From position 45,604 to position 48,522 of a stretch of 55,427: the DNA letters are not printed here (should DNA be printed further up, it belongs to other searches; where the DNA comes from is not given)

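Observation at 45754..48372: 872-aa fusion of a PHP phosphoesterase with a Rad50/SbcC-like ABC ATPase carrying a long coiled-coil insert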

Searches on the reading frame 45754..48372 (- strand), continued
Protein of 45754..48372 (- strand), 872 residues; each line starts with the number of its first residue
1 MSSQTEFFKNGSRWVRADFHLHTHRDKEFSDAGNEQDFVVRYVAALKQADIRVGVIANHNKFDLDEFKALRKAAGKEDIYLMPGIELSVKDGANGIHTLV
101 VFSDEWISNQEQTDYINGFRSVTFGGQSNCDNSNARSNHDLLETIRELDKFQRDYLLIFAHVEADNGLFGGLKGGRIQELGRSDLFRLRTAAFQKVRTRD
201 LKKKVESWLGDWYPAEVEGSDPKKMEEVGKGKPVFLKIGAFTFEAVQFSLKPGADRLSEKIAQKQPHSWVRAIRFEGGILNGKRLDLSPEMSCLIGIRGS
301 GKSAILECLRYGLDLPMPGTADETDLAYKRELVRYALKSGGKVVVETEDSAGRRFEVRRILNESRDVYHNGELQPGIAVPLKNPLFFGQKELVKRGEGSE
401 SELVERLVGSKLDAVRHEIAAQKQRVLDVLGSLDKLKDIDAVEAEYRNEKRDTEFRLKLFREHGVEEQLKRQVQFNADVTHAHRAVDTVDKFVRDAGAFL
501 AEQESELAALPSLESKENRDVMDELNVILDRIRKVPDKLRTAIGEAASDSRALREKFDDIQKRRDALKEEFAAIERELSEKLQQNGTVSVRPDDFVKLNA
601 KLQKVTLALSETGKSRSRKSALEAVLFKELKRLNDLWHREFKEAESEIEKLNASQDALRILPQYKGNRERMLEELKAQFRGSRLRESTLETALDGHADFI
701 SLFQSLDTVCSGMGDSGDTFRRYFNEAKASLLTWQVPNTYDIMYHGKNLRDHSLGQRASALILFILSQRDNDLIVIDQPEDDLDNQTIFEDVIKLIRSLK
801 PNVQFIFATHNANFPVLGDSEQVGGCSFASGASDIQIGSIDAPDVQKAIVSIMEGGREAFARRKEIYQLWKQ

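Call 53: predict_structure(alignment_id=A2)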
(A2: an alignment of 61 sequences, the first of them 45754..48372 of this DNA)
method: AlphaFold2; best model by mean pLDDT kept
length: 872 residues; sequences in the alignment: 61
mean_pLDDT: 73.7   pTM: 0.44
mean pLDDT of the five models: 73.7, 73.6, 68.0, 64.2, 63.0
residues with pLDDT >= 90: 53; 70-90: 531; 50-70: 202; < 50: 86
segments of 3 or more residues with pLDDT < 50: 1-11, 171-174, 240-262, 298-300, 360-363, 780-785, 813-821, 829-833, 852-867, 870-872
pLDDT, mean of each block of 10 residues (from residue 1): 39 74 85 84 92 87 89 90 87 76 90 88 71 68 88 89 60 59 82 72 69 76 88 67 42 38 66 80 75 60 74 71 74 69 84 81 69 80 74 61 70 85 84 79 83 76 68 76 81 85 82 83 89 88 88 86 79 72 59 74 80 80 84 85 85 72 73 81 82 78 83 83 80 65 77 66 63 72 49 59 72 46 50 55 55 44 45 44
secondary structure, 60 per line:
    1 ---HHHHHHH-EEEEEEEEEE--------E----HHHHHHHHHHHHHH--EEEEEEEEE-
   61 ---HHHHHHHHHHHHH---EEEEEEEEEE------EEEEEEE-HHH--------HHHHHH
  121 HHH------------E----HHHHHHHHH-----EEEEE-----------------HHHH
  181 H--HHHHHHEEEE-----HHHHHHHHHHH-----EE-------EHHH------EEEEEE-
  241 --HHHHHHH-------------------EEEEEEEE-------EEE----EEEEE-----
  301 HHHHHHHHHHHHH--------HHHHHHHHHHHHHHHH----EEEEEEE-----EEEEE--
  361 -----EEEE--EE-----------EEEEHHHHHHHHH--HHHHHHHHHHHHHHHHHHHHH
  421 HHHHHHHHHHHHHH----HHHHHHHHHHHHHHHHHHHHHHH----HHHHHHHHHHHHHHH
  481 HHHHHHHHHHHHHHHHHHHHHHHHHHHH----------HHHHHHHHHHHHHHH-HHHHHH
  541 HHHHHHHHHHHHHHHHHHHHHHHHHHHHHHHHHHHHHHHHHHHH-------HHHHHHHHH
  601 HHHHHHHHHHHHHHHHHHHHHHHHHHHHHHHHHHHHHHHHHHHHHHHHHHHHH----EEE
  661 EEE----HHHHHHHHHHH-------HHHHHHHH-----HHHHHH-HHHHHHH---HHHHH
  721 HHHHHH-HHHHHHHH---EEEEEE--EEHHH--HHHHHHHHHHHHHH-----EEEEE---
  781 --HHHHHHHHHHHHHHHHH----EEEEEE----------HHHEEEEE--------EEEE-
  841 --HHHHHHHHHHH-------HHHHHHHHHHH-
elements in order (helices of 4 or more, strands of 3 or more residues): H4-10 E12-21 H35-48 E51-59 H64-76 E80-89 E96-102 H115-123 H141-149 E155-159 H177-181 H184-189 E190-193 H199-209 E234-239 H243-249 E269-276 E284-286 E291-295 H301-313 H322-337 E342-348 E354-358 E366-369 E385-388 H389-397 H400-434 H439-461 H466-508 H519-533 H535-584 H592-653 E658-663 H668-678 H686-693 H699-704 H706-712 H716-726 H728-735 E739-744 H754-767 E773-777 H783-799 E804-809 E823-827 E836-839 H843-853 H861-871

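Call 55: search_protein_families(library=pfam, alignment_id=A3, max_evalue=0.001)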
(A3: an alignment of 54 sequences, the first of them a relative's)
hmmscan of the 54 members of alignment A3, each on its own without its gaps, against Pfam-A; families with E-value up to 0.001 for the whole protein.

A. member 1, L011:3316-3999:+ (227 aa): 1 family
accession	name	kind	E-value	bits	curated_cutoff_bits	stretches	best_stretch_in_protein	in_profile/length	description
PF14213.11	DUF4325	-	9.6e-10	38.5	23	1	118-178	2-62/64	STAS-like domain of unknown function (DUF4325)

B. families by the number of members that match (of 54 scanned): 51 families (the first 25 are shown)
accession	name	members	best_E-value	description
PF04851.21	ResIII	6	4.5e-42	Type III restriction enzyme, res subunit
PF01402.27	RHH_1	6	2.5e-06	Ribbon-helix-helix protein, copG family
PF00176.29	SNF2-rel_dom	5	6e-20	SNF2-related domain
PF13455.12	MUG113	5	1.7e-13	Meiotically up-regulated gene 113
PF10544.15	T5orf172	5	3e-11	T5orf172 domain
PF00270.35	DEAD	5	2.4e-08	DEAD/DEAH box helicase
PF07878.17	RHH_5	5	1.2e-05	CopG-like RHH_1 or ribbon-helix-helix domain, RHH_5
PF12008.13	EcoR124_C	4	7.5e-71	Type I restriction and modification enzyme - subunit R C terminal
PF22679.2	T1R_D3-like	4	1.8e-60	Type I restriction enzyme subunit R domain 3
PF18766.7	SWI2_SNF2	4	6.5e-56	SWI2/SNF2 ATPase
PF01555.25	N6_N4_Mtase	4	5e-29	DNA methylase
PF04313.20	HSDR_N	3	5.8e-36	Type I restriction enzyme R protein N terminus (HSDR_N)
PF00271.37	Helicase_C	3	5.7e-25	Helicase conserved C-terminal domain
PF00239.26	Resolvase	2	2.8e-45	Resolvase, N terminal domain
PF12728.13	HTH_17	2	2.4e-16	Helix-turn-helix domain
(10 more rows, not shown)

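Call 57: fold_search(model_id=the predicted structure, library=pdb)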
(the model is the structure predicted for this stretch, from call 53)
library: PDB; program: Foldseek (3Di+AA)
matches with E <= 10: 960; with E <= 0.001: 62
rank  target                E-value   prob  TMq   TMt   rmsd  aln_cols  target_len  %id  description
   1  7nyw_A                3.0e-10  1.00  0.20  0.24  29.6       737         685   14  Cryo-EM structure of the MukBEF-MatP-DNA head module (released 2021-07-07)
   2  9qxx_A                2.8e-09  1.00  0.21  0.25  40.0       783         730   12  JetABC DNA loaded state dimer (released 2025-10-01)
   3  8dk2_D                3.0e-09  1.00  0.18  0.21  42.5       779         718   14  CryoEM structure of Pseudomonas aeruginosa PA14 JetABC in an unclamped state trapped in ATP dependent dimeric form (released 2022-10-05)
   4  9qxu_A                3.1e-09  1.00  0.21  0.24  40.2       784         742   12  JetABC DNA loaded state monomer (open) (released 2025-10-01)
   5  9qxx_B                4.8e-09  1.00  0.21  0.24  40.4       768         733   12  JetABC DNA loaded state dimer (released 2025-10-01)
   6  9qxt_A                5.5e-09  1.00  0.21  0.24  40.2       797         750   12  E. coli JetABC dimer in the DNA boarding-holding state (released 2025-10-01)
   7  9qxu_B                8.2e-09  1.00  0.21  0.25  40.9       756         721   13  JetABC DNA loaded state monomer (open) (released 2025-10-01)
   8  5xei                  9.9e-09  1.00  0.22  0.34  29.0       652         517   12  Crystal structure of the Smc head domain with a coiled coil and joint derived from Pyrococcus yayanosii (released 2017-06-07)
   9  7nyw_B                1.5e-08  1.00  0.23  0.23  36.6       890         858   12  Cryo-EM structure of the MukBEF-MatP-DNA head module (released 2021-07-07)
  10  8q72_A                1.7e-08  1.00  0.24  0.27  40.8       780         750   13  E. coli plasmid-borne JetABCD(E248A) core in a cleavage-competent state (released 2024-01-31)
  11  9f5w_B                1.8e-08  1.00  0.22  0.32  30.8       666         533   13  Human condensin II - M18BP1 complex (released 2025-07-02)
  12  7zr1_C                2.7e-08  1.00  0.20  0.22  79.3       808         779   14  Chaetomium thermophilum Mre11-Rad50-Nbs1 complex bound to ATPyS (composite structure) (released 2023-01-11)
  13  9a6c_A                5.4e-08  1.00  0.22  0.29  17.2       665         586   12  Integrative model of YYDD-YYDB by crosslinking MS and deep learning (released 2024-09-18)
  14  8dk2_C                5.4e-08  1.00  0.20  0.24  43.4       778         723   13  CryoEM structure of Pseudomonas aeruginosa PA14 JetABC in an unclamped state trapped in ATP dependent dimeric form (released 2022-10-05)
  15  6yvv_B                1.8e-07  1.00  0.24  0.39  21.9       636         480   12  Condensin complex from S.cerevisiae ATP-free apo bridged state (released 2020-07-15)
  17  7zr1_D                2.7e-07  1.00  0.20  0.22  78.3       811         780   13  Chaetomium thermophilum Mre11-Rad50-Nbs1 complex bound to ATPyS (composite structure) (released 2023-01-11)
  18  5z67                  3.4e-07  1.00  0.21  0.42  16.6       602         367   10  Structure of the recombination mediator protein RecF in RecFOR pathway (released 2018-04-18)
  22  9q9m_A                1.2e-06  1.00  0.25  0.42  16.1       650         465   12  Cryo-EM structure of human Mre11-Rad50-Nbs1 (MRN) complex bound to DNA and telomeric factor TRF2 (released 2025-10-01)
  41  3e0f                  5.5e-05  1.00  0.16  0.43  10.0       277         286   13  Crystal structure of a putative metal-dependent phosphoesterase (bad_1165) from bifidobacterium adolescentis atcc 15703  (released 2008-09-02)
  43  3o0f                  1.4e-04  1.00  0.16  0.43   8.8       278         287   13  Crystal structure of a putative metal-dependent phosphoesterase (BAD_1165) from bifidobacterium adolescentis atcc 15703  (released 2010-08-25)
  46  2hpi                  2.2e-04  1.00  0.18  0.14   5.4       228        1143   14  Eubacterial and Eukaryotic Replicative DNA Polymerases are not Homologous: X-ray Structure of DNA Polymerase III (released 2006-09-19)
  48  3e0d_A                2.4e-04  1.00  0.18  0.14   5.3       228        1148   13  Insights into the Replisome from the Crystral Structure of the Ternary Complex of the Eubacterial DNA Polymerase III a (released 2008-09-23)
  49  9etk                  2.4e-04  1.00  0.16  0.44  11.0       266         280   13  Crystal structure of Vibrio cholerae RNase AM (released 2024-09-11)
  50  8v46_C                2.4e-04  1.00  0.19  0.35  26.8       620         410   12  CryoEM structure of AriA-AriB complex (Form I) (released 2024-06-26)
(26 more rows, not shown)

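Call 60: search_protein_families(library=padloc, proteins=[L005:12607-13773:+, L008:8610-9773:+, L008:11044-12159:+, L010:3992-6610:+], max_evalue=0.00001)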
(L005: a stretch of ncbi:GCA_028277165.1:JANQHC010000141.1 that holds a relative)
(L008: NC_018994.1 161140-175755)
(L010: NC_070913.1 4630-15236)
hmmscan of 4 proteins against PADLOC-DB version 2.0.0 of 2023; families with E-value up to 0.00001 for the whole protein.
L005:12607-13773:+ (388 aa): 3 families
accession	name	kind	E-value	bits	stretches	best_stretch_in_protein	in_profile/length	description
PDLC02394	pAgo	-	4.8e-13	45.8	1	35-321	62-357/1121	-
PDLC02402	Aga_SIR2-PNTD1-PNTD2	-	8.6e-10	35.4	1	196-328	364-491/876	Class I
PDLC02418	Aga_SIR2-Kinase-PNTD1-PNTD2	-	6.6e-07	25.9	1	143-327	168-368/756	Class I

L008:8610-9773:+ (387 aa): 3 families
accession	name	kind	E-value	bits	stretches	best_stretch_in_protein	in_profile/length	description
PDLC02394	pAgo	-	1.8e-15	53.8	1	29-325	56-372/1121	-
PDLC02402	Aga_SIR2-PNTD1-PNTD2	-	1.3e-10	38.1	1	193-321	367-488/876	Class I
PDLC02418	Aga_SIR2-Kinase-PNTD1-PNTD2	-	5.5e-08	29.5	1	186-321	214-366/756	Class I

L008:11044-12159:+ (371 aa): 9 families
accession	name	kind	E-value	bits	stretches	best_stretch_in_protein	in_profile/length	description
PDLC02360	PrrC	-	5.3e-142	471.3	1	6-356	18-348/372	PrrC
PDLC04898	PDC-S06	-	7.9e-19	65.4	1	141-346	533-734/752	-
PDLC04886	PDC-S06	-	2.9e-11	40.9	1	141-229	499-586/727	-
PDLC04887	PDC-S06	-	2.7e-10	37.5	1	140-223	546-624/790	-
PDLC04896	PDC-S06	-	2.3e-09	34.4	1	125-248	487-595/732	-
PDLC04890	PDC-S06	-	2.1e-08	31.2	1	103-329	461-687/732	-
PDLC05023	PDC-S46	-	6.7e-07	26.3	0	20-61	22-63/719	-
PDLC03859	LmuB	-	9.2e-07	26.4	0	138-222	510-585/611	-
PDLC04897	PDC-S06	-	1.1e-06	25.5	0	140-326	506-689/727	-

L010:3992-6610:+ (872 aa): 5 families
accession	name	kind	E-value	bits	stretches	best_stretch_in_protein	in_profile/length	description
PDLC02208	Ppl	-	3.7e-28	96.1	2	468-868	475-890/894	-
PDLC04680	PDC-M49A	-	5.8e-08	29.8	0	11-101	5-90/674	-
PDLC04135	mad3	-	2.2e-07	28.8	1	272-814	12-324/374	mads_3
PDLC03859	LmuB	-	2.3e-07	28.4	0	278-816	19-588/611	-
PDLC04678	PDC-M49A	-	5.7e-07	26.2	1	776-826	572-622/681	-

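Call 78: search_protein_families(library=pfam, proteins=[L061:3530-4678:+, L061:4675-5004:+, L061:7707-8174:+, L061:2760-3275:+, L005:12607-13773:+], max_evalue=0.01)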
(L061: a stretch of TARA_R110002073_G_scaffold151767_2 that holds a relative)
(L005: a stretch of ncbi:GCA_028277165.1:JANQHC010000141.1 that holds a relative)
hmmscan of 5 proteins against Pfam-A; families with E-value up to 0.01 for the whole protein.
L061:3530-4678:+ (382 aa): 5 families
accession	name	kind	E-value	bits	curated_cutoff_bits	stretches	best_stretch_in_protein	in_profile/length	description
PF25583.1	WCX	-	2.9e-16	60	23.9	1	286-363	2-76/76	WCX domain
PF13280.12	WYL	-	6.5e-12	45.7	21.8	1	189-257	2-70/70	WYL domain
PF08279.18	HTH_11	-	5.4e-08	33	25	1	55-98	4-47/55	HTH domain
PF08220.18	HTH_DeoR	-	1.7e-07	31.3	21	1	52-100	1-48/57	DeoR-like helix-turn-helix domain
PF13730.12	HTH_36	-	0.0036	17.5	25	1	68-95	27-54/55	Helix-turn-helix domain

L061:4675-5004:+ (109 aa): 0 families

L061:7707-8174:+ (155 aa): 0 families

L061:2760-3275:+ (171 aa): 0 families

L005:12607-13773:+ (388 aa): 2 families
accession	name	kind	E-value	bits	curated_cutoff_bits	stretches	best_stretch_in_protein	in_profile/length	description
PF04326.19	SLFN_AlbA_2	-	1.9e-20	74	25.3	1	14-127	1-117/118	Schlafen, AlbA_2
PF13749.12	HATPase_c_4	-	2.7e-12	46.9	26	1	304-370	5-73/89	Putative ATP-dependent DNA helicase recG C-terminal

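Call 80: find_related_loci(query=A1, collection=viral_contigs, flank=6000)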
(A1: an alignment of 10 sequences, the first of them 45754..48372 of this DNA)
Query A1 (872 aa) in viral_contigs; peptide patterns used: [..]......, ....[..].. (x = any residue, [..] = any of these).
109 stretches matched a pattern; 34 encode a relative of the query (tblastn E <= 1e-3); 34 distinct loci.
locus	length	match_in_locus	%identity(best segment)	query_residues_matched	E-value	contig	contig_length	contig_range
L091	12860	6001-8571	39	4-871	0e+0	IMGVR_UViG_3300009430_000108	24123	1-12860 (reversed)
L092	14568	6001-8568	38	7-870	0e+0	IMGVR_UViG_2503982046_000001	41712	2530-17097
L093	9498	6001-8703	24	12-868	3e-40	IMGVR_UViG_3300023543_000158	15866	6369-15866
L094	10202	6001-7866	25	266-868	2e-32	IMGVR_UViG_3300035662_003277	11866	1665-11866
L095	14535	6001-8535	25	64-867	2e-32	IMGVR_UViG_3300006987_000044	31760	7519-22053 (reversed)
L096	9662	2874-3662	28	626-869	4e-21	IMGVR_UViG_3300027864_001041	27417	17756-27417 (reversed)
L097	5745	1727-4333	46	11-869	4e-21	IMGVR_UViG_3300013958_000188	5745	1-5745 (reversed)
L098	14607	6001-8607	45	11-869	7e-21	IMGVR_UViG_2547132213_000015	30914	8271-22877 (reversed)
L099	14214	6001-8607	45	11-869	7e-21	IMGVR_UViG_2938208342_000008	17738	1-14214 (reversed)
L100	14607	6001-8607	44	11-869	1e-20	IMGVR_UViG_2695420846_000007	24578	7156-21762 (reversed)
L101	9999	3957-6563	44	11-869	1e-20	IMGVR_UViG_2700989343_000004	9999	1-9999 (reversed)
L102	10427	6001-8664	40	12-871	2e-20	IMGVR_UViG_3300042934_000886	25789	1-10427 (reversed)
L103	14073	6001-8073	44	219-867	2e-20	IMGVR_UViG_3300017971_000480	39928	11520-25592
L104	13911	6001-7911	43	255-867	1e-19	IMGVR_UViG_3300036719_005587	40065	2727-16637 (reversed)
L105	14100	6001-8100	39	215-867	2e-19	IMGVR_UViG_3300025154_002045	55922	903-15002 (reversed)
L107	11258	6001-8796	38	11-867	4e-19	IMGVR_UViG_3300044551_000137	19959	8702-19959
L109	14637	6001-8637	42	8-863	1e-17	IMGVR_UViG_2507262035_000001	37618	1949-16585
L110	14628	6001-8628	41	11-863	6e-17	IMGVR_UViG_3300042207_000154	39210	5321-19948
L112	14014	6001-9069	34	7-868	9e-17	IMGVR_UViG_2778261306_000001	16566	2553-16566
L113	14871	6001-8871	34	11-867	2e-16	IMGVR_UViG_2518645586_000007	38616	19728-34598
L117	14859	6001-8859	33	11-867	6e-15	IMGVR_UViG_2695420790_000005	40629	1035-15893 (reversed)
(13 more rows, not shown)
